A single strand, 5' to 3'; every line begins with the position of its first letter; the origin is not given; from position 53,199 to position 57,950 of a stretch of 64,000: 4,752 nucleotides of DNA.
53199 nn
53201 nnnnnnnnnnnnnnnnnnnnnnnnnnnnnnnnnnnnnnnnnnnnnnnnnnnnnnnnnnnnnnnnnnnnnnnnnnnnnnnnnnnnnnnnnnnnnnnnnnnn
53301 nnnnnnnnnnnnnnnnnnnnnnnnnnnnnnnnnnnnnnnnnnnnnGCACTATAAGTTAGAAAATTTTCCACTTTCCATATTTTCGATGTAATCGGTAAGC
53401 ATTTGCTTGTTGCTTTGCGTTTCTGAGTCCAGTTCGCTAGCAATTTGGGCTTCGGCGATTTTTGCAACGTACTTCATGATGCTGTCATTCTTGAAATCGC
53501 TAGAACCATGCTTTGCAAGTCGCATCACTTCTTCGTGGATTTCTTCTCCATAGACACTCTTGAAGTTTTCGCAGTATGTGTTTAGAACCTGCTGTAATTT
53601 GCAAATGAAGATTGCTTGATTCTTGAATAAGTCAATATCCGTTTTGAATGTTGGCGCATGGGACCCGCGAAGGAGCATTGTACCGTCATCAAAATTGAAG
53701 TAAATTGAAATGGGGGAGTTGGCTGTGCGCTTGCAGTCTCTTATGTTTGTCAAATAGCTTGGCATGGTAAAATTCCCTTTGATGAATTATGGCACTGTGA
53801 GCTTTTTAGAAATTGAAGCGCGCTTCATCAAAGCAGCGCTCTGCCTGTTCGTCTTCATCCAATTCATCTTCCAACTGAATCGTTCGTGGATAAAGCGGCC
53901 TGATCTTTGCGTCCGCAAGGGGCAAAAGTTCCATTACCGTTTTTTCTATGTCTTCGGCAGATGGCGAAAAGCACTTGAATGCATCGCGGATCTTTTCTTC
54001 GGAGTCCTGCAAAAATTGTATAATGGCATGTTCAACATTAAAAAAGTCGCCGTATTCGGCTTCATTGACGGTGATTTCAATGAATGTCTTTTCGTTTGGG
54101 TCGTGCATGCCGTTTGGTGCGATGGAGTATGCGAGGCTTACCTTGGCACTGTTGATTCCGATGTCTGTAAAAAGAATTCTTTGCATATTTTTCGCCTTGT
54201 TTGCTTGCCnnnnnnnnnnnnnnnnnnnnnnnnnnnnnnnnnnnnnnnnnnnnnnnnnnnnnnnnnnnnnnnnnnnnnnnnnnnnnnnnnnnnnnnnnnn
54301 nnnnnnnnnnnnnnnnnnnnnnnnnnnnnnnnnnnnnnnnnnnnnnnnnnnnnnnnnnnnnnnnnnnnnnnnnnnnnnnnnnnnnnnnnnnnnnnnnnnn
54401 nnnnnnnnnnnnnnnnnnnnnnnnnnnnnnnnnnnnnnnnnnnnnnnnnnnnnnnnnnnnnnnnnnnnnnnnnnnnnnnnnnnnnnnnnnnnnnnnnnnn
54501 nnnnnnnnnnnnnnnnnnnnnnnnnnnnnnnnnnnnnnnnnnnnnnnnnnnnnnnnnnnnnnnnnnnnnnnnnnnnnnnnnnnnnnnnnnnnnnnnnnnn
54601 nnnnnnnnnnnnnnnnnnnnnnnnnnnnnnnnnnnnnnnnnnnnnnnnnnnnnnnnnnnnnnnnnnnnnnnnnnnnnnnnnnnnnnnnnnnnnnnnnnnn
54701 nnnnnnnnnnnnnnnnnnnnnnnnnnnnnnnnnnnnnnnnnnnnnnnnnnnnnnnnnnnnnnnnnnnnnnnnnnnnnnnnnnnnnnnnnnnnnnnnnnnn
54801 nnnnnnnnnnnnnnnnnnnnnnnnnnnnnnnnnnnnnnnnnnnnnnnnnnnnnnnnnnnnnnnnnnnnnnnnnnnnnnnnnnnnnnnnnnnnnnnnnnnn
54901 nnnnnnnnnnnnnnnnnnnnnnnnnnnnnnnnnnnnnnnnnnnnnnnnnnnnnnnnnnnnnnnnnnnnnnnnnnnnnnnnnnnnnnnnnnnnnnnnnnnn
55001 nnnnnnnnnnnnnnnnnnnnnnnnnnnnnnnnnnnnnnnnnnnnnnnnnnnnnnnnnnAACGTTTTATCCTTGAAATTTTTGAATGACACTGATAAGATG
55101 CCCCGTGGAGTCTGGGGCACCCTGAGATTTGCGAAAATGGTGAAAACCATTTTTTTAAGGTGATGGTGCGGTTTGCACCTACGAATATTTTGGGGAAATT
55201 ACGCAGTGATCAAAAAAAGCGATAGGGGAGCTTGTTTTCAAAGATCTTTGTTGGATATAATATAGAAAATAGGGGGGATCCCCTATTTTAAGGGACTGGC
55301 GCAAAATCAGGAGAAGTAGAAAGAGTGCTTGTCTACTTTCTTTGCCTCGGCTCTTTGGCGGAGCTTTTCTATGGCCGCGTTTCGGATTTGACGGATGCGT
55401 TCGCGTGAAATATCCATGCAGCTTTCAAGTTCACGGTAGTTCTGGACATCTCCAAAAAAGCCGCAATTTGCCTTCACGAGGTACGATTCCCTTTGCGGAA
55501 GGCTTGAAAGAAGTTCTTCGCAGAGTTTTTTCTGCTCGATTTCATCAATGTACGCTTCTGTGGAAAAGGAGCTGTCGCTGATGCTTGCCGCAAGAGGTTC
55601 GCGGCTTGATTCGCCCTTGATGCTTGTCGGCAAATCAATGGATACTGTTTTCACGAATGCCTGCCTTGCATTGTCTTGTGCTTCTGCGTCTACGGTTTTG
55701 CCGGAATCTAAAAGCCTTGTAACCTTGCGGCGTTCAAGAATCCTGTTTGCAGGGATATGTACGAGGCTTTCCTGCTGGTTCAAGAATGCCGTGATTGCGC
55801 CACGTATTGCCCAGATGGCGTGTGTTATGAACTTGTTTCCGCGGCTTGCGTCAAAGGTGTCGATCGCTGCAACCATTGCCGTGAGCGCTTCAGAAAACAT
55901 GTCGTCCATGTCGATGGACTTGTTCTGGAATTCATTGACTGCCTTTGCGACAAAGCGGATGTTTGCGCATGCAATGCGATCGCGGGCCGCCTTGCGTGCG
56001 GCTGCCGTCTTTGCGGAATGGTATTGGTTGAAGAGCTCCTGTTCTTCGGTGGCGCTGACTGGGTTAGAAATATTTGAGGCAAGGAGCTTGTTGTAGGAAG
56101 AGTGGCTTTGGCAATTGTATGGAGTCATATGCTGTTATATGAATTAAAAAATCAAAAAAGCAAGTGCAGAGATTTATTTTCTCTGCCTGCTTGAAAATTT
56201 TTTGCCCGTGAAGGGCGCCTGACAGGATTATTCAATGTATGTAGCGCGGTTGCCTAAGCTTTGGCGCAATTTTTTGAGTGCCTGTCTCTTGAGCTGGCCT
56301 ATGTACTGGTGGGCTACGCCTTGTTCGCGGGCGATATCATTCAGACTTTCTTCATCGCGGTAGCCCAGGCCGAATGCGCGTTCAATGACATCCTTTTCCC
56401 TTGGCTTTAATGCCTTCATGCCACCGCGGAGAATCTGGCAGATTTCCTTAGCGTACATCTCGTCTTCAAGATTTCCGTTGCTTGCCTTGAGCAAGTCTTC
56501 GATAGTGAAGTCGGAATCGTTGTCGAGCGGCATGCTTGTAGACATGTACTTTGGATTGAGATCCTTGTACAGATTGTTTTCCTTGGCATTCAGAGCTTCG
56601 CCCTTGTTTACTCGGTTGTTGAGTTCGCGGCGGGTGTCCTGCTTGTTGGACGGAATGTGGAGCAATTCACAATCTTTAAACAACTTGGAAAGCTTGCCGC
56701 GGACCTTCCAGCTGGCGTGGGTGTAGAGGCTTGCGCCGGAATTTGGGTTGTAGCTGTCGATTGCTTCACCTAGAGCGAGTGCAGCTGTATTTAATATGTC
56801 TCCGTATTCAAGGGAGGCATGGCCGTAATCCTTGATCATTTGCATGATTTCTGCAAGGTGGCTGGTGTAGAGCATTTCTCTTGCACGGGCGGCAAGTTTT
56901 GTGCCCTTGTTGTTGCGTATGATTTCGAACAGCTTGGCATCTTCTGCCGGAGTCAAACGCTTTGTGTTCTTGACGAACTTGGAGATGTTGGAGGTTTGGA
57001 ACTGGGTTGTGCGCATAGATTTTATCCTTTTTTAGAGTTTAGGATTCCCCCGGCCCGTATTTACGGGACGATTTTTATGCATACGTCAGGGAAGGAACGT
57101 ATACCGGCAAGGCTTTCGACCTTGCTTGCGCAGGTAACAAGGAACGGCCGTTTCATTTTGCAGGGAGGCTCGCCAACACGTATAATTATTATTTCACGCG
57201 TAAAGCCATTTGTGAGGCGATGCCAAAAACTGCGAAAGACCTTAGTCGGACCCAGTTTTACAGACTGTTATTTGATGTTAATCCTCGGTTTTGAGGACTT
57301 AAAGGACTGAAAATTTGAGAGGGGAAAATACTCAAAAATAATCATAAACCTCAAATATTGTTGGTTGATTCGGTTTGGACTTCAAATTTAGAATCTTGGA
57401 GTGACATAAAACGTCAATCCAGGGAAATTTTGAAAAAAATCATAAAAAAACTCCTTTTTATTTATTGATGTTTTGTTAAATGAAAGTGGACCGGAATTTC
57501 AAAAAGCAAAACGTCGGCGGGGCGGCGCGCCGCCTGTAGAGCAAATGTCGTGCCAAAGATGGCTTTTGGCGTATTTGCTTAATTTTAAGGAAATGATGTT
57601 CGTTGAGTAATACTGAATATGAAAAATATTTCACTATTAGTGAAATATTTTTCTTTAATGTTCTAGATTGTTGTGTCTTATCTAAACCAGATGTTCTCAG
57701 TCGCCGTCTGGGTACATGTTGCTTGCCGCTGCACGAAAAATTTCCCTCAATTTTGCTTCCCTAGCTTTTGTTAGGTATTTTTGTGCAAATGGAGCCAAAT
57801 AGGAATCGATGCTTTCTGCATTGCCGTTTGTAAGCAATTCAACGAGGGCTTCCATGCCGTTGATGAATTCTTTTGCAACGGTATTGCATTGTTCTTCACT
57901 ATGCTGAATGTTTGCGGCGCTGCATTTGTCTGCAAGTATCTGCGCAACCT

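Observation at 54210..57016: Tandem array of three divergent sigma-70-family paralogs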

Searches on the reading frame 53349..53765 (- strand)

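Call 3: search_protein_families(library=pfam, proteins=[window:53349-53765:-], max_evalue=0.1)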
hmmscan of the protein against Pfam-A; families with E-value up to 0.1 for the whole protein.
window:53349-53765:- (138 aa): 1 family
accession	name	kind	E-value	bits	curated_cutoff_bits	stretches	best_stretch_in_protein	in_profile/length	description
PF18476.7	PIN_8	-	0.057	13.8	26.1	1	57-117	92-151/227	PIN like domain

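Call 12: search_protein_families(library=phrogs, proteins=[window:53349-53765:-], max_evalue=0.01)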
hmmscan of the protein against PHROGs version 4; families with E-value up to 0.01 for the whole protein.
window:53349-53765:- (138 aa): 1 family
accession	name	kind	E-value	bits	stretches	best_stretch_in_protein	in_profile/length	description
phrog_35190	-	unknown function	0.0097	17.6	0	43-130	16-103/115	-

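Call 13: search_protein_families(library=padloc, proteins=[window:53349-53765:-], max_evalue=0.01)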
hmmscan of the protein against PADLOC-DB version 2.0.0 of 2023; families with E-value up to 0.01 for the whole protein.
window:53349-53765:- (138 aa): 0 families

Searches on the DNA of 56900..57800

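Call 49: search_rna_families(source=window, start=56900, end=57800, threshold=evalue, max_evalue=1, show_alignments=2)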
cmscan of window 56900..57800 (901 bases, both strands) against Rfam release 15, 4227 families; matches with E-value up to 1: 2.
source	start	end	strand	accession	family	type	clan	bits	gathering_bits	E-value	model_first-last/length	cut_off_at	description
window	57461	57522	+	RF04008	mir-4880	Gene; miRNA;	-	18.8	100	0.77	1-75/75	no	mir-4880 microRNA precursor family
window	57433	57556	+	RF02035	IMES-2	Gene;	-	13.5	54.7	0.97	1-141/141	no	IMES-2 RNA motif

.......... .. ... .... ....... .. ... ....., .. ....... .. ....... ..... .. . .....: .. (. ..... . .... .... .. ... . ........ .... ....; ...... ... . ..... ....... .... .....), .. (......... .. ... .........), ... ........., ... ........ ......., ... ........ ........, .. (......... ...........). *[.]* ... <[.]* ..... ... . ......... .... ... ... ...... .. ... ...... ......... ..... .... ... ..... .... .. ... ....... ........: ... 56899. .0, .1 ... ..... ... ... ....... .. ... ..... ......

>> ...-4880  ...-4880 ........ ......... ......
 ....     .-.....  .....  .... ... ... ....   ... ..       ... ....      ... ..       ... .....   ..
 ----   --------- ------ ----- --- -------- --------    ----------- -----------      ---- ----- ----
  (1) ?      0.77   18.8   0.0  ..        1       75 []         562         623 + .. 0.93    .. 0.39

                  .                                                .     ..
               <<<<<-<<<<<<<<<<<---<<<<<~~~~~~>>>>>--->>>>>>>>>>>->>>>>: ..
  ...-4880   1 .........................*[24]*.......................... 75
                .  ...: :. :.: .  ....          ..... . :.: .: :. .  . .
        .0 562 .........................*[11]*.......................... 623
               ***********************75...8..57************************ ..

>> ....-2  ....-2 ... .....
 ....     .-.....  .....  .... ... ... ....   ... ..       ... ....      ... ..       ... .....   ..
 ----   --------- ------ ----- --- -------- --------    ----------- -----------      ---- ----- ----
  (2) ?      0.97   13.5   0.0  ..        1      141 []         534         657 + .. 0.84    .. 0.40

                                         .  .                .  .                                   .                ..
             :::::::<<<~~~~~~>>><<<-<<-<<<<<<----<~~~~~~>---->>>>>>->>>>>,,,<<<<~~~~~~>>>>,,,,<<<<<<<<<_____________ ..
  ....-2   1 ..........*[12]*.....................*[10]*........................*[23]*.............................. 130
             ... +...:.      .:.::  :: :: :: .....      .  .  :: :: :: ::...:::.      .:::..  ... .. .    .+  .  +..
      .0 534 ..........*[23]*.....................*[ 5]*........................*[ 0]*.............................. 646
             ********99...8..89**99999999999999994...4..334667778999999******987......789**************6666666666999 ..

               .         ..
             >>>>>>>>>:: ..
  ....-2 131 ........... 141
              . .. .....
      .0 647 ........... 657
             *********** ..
